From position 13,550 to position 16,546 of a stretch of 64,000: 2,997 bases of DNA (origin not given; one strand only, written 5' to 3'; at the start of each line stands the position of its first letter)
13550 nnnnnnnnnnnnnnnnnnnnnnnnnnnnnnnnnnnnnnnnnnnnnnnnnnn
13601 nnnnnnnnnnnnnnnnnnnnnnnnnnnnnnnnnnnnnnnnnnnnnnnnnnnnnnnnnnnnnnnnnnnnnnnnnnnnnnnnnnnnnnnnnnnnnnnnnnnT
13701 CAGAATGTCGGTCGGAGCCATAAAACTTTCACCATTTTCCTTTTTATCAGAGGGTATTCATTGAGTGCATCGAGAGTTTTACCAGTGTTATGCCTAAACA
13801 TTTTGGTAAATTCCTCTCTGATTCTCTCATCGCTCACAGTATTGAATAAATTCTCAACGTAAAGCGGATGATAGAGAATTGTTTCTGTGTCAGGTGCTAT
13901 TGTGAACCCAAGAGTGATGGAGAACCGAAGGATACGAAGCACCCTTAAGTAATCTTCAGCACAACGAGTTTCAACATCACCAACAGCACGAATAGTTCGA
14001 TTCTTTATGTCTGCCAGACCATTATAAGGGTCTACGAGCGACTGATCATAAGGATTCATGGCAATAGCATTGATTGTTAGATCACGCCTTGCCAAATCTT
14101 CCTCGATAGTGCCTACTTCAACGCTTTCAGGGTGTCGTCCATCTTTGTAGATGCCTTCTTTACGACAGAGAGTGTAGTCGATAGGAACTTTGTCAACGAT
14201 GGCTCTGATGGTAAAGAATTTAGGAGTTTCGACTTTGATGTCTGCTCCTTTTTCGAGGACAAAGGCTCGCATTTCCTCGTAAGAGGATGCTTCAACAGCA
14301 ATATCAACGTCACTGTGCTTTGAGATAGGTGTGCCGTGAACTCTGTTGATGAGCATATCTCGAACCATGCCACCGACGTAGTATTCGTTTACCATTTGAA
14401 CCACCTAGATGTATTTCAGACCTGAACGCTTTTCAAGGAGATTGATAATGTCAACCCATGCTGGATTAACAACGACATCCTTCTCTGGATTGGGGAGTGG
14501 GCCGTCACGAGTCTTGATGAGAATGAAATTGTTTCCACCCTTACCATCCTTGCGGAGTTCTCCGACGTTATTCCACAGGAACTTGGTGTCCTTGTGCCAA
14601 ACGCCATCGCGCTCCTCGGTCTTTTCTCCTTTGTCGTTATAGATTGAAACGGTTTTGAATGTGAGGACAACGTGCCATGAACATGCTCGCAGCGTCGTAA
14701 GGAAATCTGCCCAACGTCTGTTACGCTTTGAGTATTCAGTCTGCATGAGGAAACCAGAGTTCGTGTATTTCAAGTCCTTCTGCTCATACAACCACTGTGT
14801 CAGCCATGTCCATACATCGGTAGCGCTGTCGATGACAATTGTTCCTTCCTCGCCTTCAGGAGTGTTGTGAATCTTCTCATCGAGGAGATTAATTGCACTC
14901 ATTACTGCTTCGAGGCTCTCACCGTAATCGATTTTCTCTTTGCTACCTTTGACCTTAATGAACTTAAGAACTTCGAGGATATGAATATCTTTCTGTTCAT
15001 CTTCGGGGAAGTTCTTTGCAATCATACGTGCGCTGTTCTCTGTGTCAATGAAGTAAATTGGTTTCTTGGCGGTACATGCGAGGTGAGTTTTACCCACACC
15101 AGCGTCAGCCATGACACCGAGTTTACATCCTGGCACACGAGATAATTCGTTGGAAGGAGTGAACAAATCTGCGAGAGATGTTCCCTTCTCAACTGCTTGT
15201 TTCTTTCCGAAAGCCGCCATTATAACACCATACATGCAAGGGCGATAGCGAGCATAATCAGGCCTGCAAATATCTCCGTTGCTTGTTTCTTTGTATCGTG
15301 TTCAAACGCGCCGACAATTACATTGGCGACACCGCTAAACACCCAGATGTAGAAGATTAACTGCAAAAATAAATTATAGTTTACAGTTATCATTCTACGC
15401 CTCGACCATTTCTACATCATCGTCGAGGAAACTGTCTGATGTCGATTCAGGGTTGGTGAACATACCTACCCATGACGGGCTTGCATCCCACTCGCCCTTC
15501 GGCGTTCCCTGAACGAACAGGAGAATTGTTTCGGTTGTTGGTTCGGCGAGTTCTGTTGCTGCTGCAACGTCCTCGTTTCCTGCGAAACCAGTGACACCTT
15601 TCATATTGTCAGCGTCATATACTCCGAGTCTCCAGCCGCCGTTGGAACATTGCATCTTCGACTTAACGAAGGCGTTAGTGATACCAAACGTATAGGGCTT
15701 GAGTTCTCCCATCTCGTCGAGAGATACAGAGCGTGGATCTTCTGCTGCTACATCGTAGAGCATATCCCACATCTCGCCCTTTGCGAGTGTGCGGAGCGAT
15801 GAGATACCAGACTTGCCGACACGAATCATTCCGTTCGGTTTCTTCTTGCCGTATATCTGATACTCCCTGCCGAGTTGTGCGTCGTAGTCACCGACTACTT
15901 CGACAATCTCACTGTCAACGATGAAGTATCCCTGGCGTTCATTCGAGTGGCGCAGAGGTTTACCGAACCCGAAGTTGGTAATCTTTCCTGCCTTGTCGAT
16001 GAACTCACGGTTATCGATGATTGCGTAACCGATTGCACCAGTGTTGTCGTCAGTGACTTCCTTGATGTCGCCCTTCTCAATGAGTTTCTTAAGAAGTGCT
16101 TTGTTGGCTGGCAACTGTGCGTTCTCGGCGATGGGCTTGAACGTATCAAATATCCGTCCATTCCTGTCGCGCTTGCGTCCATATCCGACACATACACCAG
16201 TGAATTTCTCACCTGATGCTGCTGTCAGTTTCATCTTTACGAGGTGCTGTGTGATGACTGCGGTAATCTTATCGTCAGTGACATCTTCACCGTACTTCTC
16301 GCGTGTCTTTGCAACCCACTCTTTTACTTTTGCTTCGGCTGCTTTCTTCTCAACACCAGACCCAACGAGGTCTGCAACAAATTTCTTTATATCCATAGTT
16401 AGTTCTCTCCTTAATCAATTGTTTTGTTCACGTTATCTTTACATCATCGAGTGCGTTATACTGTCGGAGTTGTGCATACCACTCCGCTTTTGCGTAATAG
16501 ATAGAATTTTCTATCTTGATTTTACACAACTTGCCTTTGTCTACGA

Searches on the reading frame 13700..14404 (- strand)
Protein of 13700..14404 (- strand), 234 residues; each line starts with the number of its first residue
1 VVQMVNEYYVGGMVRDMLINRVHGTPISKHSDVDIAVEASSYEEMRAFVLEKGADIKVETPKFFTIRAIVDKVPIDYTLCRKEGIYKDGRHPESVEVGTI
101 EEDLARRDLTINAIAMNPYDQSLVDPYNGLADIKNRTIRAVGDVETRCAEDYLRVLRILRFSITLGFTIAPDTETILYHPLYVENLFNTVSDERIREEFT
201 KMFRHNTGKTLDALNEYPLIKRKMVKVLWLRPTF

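Call 4: search_protein_families(library=pfam, proteins=[window:13700-14404:-], max_evalue=0.01)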
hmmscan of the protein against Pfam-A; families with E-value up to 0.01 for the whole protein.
window:13700-14404:- (234 aa): 2 families
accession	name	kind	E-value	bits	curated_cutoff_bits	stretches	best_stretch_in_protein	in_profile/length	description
PF01743.26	PolyA_pol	-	3.4e-27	95.7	23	1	8-139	2-126/126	Poly A polymerase head domain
PF12627.12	PolyA_pol_RNAbd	-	0.00033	20.8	22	1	166-220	1-53/64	Probable RNA and SrmB- binding site of polymerase A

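Call 5: search_protein_families(library=phrogs, proteins=[window:13700-14404:-], max_evalue=0.001)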
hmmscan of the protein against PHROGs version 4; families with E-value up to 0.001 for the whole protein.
window:13700-14404:- (234 aa): 2 families
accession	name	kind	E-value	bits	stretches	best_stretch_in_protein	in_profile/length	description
phrog_2244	-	DNA, RNA and nucleotide metabolism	1.6e-49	170.4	1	6-228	4-210/392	tRNA nucleotidyltransferase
phrog_24229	-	DNA, RNA and nucleotide metabolism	8.2e-42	144.3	1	5-216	4-218/245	tRNA nucleotidyltransferase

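Call 6: search_protein_families(library=ncbifam, proteins=[window:13700-14404:-], max_evalue=0.01)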
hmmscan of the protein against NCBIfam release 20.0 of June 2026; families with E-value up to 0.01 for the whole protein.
window:13700-14404:- (234 aa): 9 families
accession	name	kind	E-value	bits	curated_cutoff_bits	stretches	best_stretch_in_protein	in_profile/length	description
NF009814.0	PRK13299.1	equivalog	3.5e-44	151.4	290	1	8-219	24-221/396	CCA tRNA nucleotidyltransferase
TIGR02692.1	tRNA_CCA_actino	equivalog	7.7e-27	94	438.8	1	8-212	31-228/466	CCA tRNA nucleotidyltransferase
NF008137.0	PRK10885.1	equivalog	1.7e-25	89.6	451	1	6-207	2-189/409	multifunctional CCA addition/repair protein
TIGR01942.1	pcnB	subfamily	1.9e-25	89.6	305.65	1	8-221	33-235/425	polynucleotide adenylyltransferase PcnB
NF009813.0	PRK13298.1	equivalog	2.2e-23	82.9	606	1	7-204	3-186/417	tRNA CCA-pyrophosphorylase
NF009811.0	PRK13296.1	equivalog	9.8e-21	74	469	1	8-221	4-205/360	CCA tRNA nucleotidyltransferase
NF009812.0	PRK13297.1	equivalog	2.6e-20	72.9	624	1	4-214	11-206/364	tRNA CCA-pyrophosphorylase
NF008634.1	PRK11623.1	equivalog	5.4e-20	71.4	702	1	97-221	155-277/469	polynucleotide adenylyltransferase PcnB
NF041569.1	A-tRNAntase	equivalog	1.3e-15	56.8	1440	1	8-206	483-673/880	A-adding tRNA nucleotidyltransferase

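Call 71: search_protein_families(library=padloc, proteins=[window:13700-14404:-], max_evalue=0.01)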
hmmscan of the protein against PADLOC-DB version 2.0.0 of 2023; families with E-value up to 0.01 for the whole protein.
window:13700-14404:- (234 aa): 0 families

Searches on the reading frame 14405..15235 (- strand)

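Call 4: search_protein_families(library=pfam, proteins=[window:14405-15235:-], max_evalue=0.01)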
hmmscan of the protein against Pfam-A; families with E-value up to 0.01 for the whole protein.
window:14405-15235:- (276 aa): 1 family
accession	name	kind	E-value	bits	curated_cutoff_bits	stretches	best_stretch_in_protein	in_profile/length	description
PF13479.12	AAA_24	-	1.8e-15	57.7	27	1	38-206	4-141/195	AAA domain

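Call 51: search_protein_families(library=phrogs, proteins=[window:14405-15235:-], max_evalue=0.001)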
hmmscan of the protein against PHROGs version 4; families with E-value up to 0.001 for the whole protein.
window:14405-15235:- (276 aa): 3 families
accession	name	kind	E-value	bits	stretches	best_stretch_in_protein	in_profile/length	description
phrog_124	-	DNA, RNA and nucleotide metabolism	2.8e-15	57.6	1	36-206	43-182/382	Sak4-like ssDNA annealing protein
phrog_27930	-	unknown function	1.8e-09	38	1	42-148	255-343/506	-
phrog_1366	-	unknown function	2.8e-08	34.6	1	34-208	12-172/307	-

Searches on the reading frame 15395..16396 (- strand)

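Call 4: search_protein_families(library=pfam, proteins=[window:15395-16396:-], max_evalue=0.01)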
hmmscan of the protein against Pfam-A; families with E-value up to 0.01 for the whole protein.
window:15395-16396:- (333 aa): 1 family
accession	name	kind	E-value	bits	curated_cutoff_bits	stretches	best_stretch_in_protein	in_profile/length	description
PF11458.13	Mistic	-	0.0069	16.8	26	0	22-53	37-68/74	Membrane-integrating protein Mistic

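Call 51: search_protein_families(library=phrogs, proteins=[window:15395-16396:-], max_evalue=0.001)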
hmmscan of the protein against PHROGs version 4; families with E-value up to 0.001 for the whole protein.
window:15395-16396:- (333 aa): 0 families
